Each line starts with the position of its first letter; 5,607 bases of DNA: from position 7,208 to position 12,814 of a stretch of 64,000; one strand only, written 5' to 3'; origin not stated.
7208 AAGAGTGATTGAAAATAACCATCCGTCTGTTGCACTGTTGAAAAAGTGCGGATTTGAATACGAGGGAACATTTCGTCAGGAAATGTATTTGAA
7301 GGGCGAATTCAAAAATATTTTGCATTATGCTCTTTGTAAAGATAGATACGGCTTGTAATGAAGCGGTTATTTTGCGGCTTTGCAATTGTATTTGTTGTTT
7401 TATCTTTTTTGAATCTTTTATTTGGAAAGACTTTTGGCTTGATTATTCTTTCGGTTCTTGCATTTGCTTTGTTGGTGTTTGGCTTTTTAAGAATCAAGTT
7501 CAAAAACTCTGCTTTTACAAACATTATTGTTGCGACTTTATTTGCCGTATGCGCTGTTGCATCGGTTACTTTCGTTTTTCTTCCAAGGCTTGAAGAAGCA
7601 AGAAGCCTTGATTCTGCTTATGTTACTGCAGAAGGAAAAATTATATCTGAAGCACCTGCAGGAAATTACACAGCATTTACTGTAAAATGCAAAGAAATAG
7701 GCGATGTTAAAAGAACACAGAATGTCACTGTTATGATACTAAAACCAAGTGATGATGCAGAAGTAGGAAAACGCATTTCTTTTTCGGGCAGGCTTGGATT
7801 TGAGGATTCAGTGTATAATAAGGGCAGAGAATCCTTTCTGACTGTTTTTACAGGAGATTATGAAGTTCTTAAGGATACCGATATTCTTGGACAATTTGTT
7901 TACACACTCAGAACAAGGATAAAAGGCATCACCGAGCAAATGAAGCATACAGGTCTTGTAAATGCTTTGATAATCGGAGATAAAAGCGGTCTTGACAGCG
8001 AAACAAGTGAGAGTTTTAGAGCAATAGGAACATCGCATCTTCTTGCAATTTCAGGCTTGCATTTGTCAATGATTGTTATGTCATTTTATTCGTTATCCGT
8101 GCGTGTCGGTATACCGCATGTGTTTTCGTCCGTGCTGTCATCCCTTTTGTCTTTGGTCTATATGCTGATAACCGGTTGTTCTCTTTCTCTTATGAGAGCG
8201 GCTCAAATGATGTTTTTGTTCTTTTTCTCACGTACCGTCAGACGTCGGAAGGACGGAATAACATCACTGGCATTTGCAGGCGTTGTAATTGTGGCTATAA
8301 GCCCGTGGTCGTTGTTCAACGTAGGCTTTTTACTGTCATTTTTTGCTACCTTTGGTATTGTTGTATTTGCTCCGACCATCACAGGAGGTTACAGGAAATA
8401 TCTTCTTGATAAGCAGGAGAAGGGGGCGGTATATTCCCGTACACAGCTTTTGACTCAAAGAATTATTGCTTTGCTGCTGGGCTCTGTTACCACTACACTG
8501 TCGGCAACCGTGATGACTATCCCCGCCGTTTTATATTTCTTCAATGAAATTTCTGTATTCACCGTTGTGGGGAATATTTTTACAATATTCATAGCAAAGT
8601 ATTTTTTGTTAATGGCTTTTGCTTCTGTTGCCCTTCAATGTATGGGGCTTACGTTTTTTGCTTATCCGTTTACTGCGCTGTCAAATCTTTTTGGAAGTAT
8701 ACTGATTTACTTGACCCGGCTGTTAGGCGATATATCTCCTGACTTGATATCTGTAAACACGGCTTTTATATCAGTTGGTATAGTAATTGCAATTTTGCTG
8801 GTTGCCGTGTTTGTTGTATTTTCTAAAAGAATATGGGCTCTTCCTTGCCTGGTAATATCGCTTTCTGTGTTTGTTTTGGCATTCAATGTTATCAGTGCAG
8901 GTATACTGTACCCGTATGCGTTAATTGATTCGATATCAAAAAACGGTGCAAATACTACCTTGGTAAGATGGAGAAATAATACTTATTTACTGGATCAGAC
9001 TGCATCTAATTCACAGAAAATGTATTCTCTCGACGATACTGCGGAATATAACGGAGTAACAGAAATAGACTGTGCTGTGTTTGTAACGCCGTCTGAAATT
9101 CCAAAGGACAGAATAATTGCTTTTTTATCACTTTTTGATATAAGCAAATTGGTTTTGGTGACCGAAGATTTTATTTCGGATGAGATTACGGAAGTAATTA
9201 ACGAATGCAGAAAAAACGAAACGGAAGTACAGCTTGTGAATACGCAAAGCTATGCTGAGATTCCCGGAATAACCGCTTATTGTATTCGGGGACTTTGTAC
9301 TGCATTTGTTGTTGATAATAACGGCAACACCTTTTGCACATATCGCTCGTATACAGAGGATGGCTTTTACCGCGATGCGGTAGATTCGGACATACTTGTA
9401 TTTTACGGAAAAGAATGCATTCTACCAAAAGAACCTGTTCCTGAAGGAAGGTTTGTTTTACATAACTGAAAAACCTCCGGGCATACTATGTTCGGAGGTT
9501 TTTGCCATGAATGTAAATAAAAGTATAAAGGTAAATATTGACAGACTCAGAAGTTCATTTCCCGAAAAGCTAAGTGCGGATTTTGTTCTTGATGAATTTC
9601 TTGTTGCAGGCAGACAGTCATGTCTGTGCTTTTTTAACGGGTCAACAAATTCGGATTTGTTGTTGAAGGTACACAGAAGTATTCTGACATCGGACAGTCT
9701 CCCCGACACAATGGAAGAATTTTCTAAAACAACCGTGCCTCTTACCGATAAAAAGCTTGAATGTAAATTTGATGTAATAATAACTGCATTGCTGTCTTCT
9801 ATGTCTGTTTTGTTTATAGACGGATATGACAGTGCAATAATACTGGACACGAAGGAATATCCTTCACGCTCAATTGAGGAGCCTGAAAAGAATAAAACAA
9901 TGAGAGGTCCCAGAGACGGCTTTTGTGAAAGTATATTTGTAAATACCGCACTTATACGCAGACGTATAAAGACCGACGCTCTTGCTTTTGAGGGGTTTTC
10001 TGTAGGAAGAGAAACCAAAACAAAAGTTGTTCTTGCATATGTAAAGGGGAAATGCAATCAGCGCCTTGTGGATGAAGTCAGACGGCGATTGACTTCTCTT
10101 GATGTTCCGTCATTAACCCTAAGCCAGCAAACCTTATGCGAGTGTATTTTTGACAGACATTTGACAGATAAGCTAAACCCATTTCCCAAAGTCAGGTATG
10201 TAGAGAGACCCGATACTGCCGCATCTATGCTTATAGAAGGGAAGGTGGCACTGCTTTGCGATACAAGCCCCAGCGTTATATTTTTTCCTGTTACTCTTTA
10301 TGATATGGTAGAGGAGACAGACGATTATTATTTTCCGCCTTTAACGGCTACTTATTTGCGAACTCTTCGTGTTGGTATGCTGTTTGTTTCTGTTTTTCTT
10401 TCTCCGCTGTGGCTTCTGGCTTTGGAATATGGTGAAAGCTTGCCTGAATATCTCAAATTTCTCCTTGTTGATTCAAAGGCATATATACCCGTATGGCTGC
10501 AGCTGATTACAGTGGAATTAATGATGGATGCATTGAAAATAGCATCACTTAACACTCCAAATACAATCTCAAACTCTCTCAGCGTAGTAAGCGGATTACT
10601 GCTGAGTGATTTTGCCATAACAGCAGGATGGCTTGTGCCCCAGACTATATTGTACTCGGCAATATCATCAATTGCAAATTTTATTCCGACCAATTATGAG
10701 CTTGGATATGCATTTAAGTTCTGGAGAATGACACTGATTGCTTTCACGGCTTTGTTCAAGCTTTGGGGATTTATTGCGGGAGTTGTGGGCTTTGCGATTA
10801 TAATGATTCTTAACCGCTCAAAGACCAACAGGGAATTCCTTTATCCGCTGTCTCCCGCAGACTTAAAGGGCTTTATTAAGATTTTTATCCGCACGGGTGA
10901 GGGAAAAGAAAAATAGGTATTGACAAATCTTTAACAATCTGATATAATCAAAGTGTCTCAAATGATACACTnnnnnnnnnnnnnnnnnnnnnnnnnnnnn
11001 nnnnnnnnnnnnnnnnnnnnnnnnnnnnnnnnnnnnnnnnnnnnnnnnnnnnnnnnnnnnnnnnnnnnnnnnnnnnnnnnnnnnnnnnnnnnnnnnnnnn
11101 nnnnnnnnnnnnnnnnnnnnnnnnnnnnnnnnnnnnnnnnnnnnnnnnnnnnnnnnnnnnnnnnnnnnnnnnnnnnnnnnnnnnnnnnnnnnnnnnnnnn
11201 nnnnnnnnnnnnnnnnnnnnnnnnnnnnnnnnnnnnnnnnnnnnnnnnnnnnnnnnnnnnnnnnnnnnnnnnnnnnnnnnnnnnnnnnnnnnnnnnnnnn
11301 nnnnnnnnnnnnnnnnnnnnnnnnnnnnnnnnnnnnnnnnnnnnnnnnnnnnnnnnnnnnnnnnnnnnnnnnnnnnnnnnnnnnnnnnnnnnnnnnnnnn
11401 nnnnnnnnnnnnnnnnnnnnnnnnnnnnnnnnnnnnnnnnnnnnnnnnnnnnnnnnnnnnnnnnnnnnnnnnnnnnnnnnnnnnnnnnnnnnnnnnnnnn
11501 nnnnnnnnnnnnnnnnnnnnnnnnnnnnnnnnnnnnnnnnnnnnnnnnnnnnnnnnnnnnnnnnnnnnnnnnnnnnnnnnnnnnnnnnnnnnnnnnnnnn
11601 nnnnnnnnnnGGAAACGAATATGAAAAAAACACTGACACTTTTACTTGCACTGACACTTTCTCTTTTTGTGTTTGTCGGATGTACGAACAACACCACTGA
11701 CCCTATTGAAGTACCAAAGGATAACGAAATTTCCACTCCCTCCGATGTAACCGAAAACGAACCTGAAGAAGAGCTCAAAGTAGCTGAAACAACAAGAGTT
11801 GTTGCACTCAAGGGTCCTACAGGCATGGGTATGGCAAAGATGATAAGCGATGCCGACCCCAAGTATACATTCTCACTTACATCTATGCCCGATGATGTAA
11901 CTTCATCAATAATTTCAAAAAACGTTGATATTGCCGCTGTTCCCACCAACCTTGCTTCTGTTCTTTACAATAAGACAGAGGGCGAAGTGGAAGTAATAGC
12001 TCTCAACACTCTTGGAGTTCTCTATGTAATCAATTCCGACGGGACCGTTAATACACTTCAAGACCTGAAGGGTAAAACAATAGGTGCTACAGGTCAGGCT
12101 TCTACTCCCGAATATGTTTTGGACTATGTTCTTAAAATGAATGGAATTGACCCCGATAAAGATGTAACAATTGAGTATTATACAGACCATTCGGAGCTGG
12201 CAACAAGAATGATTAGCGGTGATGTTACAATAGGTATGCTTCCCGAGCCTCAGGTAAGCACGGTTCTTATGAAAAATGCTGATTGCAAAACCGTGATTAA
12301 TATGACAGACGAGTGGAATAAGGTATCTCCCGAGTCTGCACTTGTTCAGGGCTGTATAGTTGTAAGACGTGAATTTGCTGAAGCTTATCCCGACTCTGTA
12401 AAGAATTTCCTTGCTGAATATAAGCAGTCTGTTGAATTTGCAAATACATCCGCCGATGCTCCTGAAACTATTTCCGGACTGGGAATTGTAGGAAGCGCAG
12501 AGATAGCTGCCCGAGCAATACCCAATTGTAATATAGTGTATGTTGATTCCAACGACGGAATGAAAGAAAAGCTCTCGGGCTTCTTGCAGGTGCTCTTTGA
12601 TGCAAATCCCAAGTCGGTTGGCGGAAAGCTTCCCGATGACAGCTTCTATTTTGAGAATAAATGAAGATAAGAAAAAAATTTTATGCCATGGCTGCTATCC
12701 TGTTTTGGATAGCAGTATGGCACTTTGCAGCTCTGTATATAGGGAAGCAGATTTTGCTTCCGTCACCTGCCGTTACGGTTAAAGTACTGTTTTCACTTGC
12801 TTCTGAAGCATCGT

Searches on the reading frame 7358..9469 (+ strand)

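Call 62: search_protein_families(library=pfam, proteins=[window:7358-9469:+], max_evalue=0.00001)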
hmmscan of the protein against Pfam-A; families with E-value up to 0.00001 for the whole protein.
window:7358-9469:+ (703 aa): 2 families
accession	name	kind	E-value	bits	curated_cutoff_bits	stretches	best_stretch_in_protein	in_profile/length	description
PF03772.21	Competence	-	9.6e-47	160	23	1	204-490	1-269/270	Competence protein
PF13567.11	DUF4131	-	7.5e-06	26.2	31.6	1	28-146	7-130/165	Domain of unknown function (DUF4131)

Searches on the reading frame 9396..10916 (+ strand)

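Call 62: search_protein_families(library=pfam, proteins=[window:9396-10916:+], max_evalue=0.00001)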
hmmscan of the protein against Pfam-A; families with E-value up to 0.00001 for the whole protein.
window:9396-10916:+ (506 aa): 1 family
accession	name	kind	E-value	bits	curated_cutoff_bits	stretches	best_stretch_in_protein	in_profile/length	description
PF03323.18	GerA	-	2.1e-121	406.2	27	1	52-500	4-455/466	Bacillus/Clostridium GerA spore germination protein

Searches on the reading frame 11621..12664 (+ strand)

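Call 62: search_protein_families(library=pfam, proteins=[window:11621-12664:+], max_evalue=0.00001)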
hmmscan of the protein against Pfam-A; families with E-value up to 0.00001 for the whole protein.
window:11621-12664:+ (347 aa): 3 families
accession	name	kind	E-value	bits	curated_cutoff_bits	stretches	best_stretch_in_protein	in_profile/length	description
PF09084.16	NMT1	-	8.8e-12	45.8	20.5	1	135-274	77-209/216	NMT1/THI5 like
PF12974.12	Phosphonate-bd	-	1.4e-11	44.7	27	1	93-286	42-228/242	ABC transporter, phosphonate, periplasmic substrate-binding protein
PF13379.11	NMT1_2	-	1.6e-08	35.2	24.7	1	147-281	119-245/252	NMT1-like family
